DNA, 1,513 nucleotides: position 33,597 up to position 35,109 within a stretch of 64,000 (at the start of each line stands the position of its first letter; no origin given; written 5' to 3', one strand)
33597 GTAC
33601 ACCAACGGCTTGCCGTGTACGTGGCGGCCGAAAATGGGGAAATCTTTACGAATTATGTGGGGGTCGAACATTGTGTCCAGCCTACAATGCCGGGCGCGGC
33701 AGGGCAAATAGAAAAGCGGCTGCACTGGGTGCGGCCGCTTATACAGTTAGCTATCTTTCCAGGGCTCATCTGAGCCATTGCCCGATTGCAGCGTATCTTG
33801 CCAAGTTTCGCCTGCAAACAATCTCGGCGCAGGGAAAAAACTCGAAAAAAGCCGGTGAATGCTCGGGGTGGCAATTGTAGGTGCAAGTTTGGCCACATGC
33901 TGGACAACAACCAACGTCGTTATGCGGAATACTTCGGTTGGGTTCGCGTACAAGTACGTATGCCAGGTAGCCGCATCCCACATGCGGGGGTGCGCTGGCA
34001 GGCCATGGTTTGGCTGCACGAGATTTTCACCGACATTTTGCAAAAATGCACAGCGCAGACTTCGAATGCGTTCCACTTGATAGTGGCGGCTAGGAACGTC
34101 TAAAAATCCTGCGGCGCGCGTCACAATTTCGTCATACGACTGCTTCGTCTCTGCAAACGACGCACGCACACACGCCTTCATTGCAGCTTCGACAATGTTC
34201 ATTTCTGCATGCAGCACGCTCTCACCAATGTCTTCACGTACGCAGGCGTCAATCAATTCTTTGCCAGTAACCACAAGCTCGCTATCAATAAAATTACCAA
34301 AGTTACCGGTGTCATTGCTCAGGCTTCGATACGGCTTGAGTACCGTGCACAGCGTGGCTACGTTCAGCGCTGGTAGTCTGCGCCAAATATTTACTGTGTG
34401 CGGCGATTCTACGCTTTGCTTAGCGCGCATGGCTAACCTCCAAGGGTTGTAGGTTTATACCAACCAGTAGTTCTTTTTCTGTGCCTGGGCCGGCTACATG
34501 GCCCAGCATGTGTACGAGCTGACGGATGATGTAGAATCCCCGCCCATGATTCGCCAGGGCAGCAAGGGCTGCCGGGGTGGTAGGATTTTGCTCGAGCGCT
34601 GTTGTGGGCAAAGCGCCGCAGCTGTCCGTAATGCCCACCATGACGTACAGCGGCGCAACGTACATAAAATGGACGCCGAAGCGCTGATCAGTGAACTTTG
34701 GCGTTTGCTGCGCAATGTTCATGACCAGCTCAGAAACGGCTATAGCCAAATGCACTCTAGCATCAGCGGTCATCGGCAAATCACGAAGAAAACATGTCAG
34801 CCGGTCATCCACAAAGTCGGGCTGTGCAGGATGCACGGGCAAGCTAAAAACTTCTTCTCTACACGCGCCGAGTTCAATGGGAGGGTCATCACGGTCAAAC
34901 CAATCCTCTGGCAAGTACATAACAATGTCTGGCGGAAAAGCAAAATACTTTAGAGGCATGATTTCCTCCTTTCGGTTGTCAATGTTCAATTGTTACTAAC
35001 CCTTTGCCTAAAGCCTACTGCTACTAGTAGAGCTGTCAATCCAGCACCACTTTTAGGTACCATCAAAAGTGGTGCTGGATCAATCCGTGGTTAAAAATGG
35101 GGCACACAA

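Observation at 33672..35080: Insulated two-gene cassette (RsbW-like HATPase plus an unrecognisable 227-aa protein) inserted between sufD and sufS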

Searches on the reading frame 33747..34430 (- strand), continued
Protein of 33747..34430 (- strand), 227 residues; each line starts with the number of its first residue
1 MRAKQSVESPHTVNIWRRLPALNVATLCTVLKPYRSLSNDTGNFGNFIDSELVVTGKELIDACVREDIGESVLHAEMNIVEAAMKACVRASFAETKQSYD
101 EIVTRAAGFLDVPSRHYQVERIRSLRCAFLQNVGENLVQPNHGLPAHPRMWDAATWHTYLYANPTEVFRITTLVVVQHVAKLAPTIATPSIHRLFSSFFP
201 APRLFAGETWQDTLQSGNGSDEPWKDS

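Call 64: fold_search(model_id=the predicted structure, library=viral)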
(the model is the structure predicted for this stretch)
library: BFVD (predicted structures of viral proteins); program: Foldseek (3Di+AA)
matches with E <= 10: 153; with E <= 0.001: 0
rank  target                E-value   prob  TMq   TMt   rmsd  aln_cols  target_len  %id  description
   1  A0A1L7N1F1            6.6e-01  0.15  0.18  0.18  14.7       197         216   14  Uncharacterized protein [Ralstonia phage RP31]
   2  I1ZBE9                8.7e-01  0.28  0.23  0.31  12.5       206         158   11  (no name in the UniProt tables at hand)
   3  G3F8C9                9.1e-01  0.07  0.16  0.16  17.0       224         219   11  p3 (Fragment) [Keunjorong mosaic virus]
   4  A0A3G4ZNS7            1.0e+00  0.10  0.20  0.17  19.1       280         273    9  PQ loop repeat protein [Terrestrivirus sp.]
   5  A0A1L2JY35            1.0e+00  0.07  0.16  0.19  17.5       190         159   12  Uncharacterized protein [Aeribacillus phage AP45]
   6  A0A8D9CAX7            1.0e+00  0.07  0.18  0.18  18.8       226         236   12  Uncharacterized protein [uncultured marine phage]
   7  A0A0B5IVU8            1.1e+00  0.15  0.29  0.17  14.0       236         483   13  Uncharacterized protein [Pandoravirus inopinatum]
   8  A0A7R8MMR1            1.1e+00  0.13  0.21  0.25  13.7       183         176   11  Uncharacterized protein [Klebsiella phage vB_KvM-Eowyn]
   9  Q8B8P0                1.1e+00  0.09  0.19  0.19  17.2       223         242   13  Polyprotein (Fragment) [Bean yellow mosaic virus]
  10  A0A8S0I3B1            1.4e+00  0.08  0.23  0.14  20.6       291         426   12  (no name in the UniProt tables at hand)
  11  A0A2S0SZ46            1.5e+00  0.06  0.15  0.13  21.1       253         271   10  (no name in the UniProt tables at hand)
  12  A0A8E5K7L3            1.5e+00  0.10  0.21  0.24  13.3       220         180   13  (no name in the UniProt tables at hand)
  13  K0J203                1.5e+00  0.06  0.18  0.13  18.1       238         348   11  Polyprotein (Fragment) [Clover yellow vein virus]
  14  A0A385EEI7            1.5e+00  0.04  0.13  0.11  21.1       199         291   11  Uncharacterized protein [Caulobacter phage CcrBL9]
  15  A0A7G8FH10            1.6e+00  0.08  0.15  0.13  18.7       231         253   11  (no name in the UniProt tables at hand)
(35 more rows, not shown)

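Call 66: find_encoding_contigs(protein=P0010, flank=3000, max_places=2)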
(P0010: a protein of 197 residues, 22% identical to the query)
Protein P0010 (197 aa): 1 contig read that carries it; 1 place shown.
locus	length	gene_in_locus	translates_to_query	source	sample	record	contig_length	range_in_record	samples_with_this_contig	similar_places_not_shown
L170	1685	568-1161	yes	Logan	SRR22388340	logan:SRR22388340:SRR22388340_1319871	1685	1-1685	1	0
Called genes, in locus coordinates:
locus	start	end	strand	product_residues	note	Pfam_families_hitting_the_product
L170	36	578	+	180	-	PF13581:HATPase_c_2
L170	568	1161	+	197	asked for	-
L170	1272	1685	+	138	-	?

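Call 67: find_encoding_contigs(protein=P0011, flank=3000, max_places=2)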
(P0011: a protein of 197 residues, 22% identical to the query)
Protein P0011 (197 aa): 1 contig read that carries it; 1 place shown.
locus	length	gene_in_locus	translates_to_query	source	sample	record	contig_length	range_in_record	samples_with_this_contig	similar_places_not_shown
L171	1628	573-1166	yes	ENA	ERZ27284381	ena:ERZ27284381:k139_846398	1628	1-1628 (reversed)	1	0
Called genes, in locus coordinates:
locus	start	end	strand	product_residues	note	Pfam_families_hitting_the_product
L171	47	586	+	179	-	-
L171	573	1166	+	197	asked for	-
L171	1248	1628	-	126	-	?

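Call 91: search_dna_similar(query=window:33747-34430:-, collection=plasmids, mode=protein, max_evalue=0.01, max_rows=5)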
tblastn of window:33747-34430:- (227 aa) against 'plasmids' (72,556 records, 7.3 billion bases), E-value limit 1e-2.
No match.

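Call 92: search_dna_similar(query=window:33747-34430:-, collection=phages, mode=protein, max_evalue=0.01, max_rows=5)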
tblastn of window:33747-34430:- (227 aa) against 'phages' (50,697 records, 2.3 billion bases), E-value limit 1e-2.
No match.

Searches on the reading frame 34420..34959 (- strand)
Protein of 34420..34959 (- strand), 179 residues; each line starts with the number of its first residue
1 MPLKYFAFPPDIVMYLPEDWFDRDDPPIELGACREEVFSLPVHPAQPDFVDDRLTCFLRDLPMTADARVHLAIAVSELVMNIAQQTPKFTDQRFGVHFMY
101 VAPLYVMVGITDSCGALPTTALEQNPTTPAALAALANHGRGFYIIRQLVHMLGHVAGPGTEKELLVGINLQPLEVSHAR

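Call 3: search_protein_families(library=pfam, proteins=[window:34420-34959:-], max_evalue=1)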
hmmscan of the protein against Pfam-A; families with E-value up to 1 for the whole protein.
window:34420-34959:- (179 aa): 2 families
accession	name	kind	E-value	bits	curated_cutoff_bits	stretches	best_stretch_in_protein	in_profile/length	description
PF13581.12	HATPase_c_2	-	1.1e-05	25.9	27.4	1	44-152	5-112/127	Histidine kinase-like ATPase domain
PF02518.31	HATPase_c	-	0.068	14.1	26.4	1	69-155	4-91/111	Histidine kinase-, DNA gyrase B-, and HSP90-like ATPase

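Call 4: search_protein_families(library=ncbifam, proteins=[window:34420-34959:-], max_evalue=1)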
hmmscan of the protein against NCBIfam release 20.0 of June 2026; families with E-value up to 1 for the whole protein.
window:34420-34959:- (179 aa): 1 family
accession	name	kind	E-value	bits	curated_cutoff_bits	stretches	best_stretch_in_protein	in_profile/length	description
TIGR02351.2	thiH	equivalog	0.078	12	380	1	66-114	39-87/364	2-iminoacetate synthase ThiH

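Call 5: search_protein_families(library=padloc, proteins=[window:34420-34959:-], max_evalue=1)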
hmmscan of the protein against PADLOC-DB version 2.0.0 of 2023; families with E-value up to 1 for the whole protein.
window:34420-34959:- (179 aa): 0 families

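Call 9: find_homologous_proteins(query=window:34420-34959:-)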
Query window:34420-34959:- (179 aa): 1 proteins with E <= 0.001 among 473 candidates.
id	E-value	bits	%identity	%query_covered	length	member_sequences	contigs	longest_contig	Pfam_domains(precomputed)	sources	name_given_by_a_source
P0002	8.9e-118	408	100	100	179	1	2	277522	-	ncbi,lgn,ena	ncbi:MAG: ATP-binding protein [Patescibacteria group bacterium]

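Call 32: search_solved_structures(query=A2, max_evalue=10, show_alignments=3)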
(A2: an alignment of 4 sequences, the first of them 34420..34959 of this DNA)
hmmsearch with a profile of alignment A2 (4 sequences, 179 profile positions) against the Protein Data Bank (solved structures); distinct sequences matched with E-value up to 10: 6.
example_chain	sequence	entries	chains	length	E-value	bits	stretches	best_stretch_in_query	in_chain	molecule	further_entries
6m36_A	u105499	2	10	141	0.017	17.9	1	39-150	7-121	Serine-protein kinase RsbW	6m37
7obi_A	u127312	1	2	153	0.028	17.2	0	120-137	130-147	CTPR-rv4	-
1tid_A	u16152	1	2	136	0.67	12.7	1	39-146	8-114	Anti-sigma F factor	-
1til_A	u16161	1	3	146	0.77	12.5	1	39-146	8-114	Anti-sigma F factor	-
1th8_A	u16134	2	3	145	0.77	12.5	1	39-146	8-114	Anti-sigma F factor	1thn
1l0o_A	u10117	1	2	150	0.83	12.4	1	39-146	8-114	Anti-sigma F factor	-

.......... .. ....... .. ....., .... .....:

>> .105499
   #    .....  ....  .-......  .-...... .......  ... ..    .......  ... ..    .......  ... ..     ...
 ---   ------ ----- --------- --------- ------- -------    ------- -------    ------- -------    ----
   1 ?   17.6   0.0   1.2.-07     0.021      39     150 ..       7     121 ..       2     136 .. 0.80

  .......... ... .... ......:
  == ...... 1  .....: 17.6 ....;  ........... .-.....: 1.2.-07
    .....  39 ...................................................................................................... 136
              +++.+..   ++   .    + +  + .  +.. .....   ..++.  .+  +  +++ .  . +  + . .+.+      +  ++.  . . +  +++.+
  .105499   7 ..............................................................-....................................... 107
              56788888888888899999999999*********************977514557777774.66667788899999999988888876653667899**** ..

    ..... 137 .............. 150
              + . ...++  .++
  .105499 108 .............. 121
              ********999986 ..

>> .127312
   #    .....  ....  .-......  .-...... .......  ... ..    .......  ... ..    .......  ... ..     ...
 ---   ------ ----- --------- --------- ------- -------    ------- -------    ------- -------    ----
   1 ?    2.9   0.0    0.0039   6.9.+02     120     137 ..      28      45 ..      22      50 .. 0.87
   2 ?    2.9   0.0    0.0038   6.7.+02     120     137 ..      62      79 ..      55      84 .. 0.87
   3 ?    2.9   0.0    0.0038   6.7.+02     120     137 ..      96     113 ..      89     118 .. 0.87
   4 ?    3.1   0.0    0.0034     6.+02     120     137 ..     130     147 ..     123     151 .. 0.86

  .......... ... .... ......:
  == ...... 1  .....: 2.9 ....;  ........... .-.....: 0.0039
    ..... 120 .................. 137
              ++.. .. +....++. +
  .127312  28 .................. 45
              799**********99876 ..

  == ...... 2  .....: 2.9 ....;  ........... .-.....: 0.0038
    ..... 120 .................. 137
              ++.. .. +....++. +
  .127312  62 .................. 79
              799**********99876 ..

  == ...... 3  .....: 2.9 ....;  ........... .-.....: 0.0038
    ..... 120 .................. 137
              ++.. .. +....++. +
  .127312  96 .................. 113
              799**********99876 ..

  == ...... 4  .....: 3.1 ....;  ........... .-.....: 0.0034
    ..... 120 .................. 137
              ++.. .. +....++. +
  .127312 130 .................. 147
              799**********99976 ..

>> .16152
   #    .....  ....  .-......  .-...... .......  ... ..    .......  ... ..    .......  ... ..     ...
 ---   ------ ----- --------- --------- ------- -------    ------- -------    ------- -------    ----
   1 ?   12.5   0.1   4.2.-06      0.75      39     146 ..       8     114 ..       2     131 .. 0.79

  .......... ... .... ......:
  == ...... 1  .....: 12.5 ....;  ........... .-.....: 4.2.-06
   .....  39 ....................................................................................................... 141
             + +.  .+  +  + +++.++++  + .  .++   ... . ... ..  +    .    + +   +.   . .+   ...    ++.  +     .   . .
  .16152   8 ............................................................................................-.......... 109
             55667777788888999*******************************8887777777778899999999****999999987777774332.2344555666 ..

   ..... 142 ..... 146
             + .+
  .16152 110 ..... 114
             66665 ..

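Call 63: search_protein_families(library=phrogs, proteins=[window:34420-34959:-], max_evalue=1)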
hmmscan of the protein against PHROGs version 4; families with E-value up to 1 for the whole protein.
window:34420-34959:- (179 aa): 0 families

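Call 76: find_related_loci(query=A2, collection=viral_contigs, flank=5000)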
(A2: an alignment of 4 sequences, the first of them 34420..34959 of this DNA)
Query A2 (179 aa) in viral_contigs; peptide patterns used: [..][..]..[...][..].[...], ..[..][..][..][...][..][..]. (x = any residue, [..] = any of these).
72 stretches matched a pattern, but none encodes a relative of the query by tblastn (E <= 1e-3).

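Call 82: search_protein_families(library=pfam, alignment_id=A9, max_evalue=0.1)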
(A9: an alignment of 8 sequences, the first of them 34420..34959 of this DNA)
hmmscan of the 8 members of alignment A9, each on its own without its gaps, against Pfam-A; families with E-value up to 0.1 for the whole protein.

A. member 1, window:34420-34959:- (179 aa): 2 families
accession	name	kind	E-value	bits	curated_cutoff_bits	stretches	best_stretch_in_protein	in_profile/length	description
PF13581.12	HATPase_c_2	-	1.1e-05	25.9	27.4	1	44-152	5-112/127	Histidine kinase-like ATPase domain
PF02518.31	HATPase_c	-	0.068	14.1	26.4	1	69-155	4-91/111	Histidine kinase-, DNA gyrase B-, and HSP90-like ATPase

B. families by the number of members that match (of 8 scanned): 3 families
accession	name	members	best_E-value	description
PF13581.12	HATPase_c_2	8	4.5e-09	Histidine kinase-like ATPase domain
PF02518.31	HATPase_c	6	0.0021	Histidine kinase-, DNA gyrase B-, and HSP90-like ATPase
PF02737.24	3HCDH_N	1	0.074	3-hydroxyacyl-CoA dehydrogenase, NAD binding domain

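Call 83: search_solved_structures(query=A9, max_evalue=1, show_alignments=1)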
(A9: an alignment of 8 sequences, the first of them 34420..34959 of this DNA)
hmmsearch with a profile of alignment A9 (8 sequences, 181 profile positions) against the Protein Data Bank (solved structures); distinct sequences matched with E-value up to 1: 7.
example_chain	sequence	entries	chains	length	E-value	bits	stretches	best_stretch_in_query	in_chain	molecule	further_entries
6m36_A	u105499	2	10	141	0.00018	24.3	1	39-152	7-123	Serine-protein kinase RsbW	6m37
1tid_A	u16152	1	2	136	0.00024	23.9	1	36-150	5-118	Anti-sigma F factor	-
1th8_A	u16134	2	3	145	0.00027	23.7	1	36-150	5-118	Anti-sigma F factor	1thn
1til_A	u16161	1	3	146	0.00028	23.7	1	36-150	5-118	Anti-sigma F factor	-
1l0o_A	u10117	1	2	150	0.0003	23.6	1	36-150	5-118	Anti-sigma F factor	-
3ke6_A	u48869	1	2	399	0.064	16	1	39-88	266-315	Protein Rv1364c/MT1410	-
6opf_A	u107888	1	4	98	0.64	12.7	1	34-86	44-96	Nuclear RNA export factor 2, Panoramix fusion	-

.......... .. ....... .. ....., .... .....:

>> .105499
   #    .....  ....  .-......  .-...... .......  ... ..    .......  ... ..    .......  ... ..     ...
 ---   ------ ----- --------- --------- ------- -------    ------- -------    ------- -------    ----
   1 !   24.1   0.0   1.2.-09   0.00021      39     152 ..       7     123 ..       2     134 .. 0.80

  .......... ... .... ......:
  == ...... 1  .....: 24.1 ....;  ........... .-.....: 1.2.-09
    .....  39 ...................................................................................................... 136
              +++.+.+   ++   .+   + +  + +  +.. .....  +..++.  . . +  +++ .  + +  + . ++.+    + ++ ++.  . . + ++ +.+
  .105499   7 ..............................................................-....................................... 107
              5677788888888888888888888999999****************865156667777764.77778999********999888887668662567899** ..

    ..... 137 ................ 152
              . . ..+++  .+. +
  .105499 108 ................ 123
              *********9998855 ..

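Call 93: search_dna_similar(query=window:34420-34959:-, collection=plasmids, mode=protein, max_evalue=0.01, max_rows=8)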
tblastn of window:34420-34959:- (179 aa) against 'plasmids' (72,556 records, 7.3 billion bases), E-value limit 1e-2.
No match.
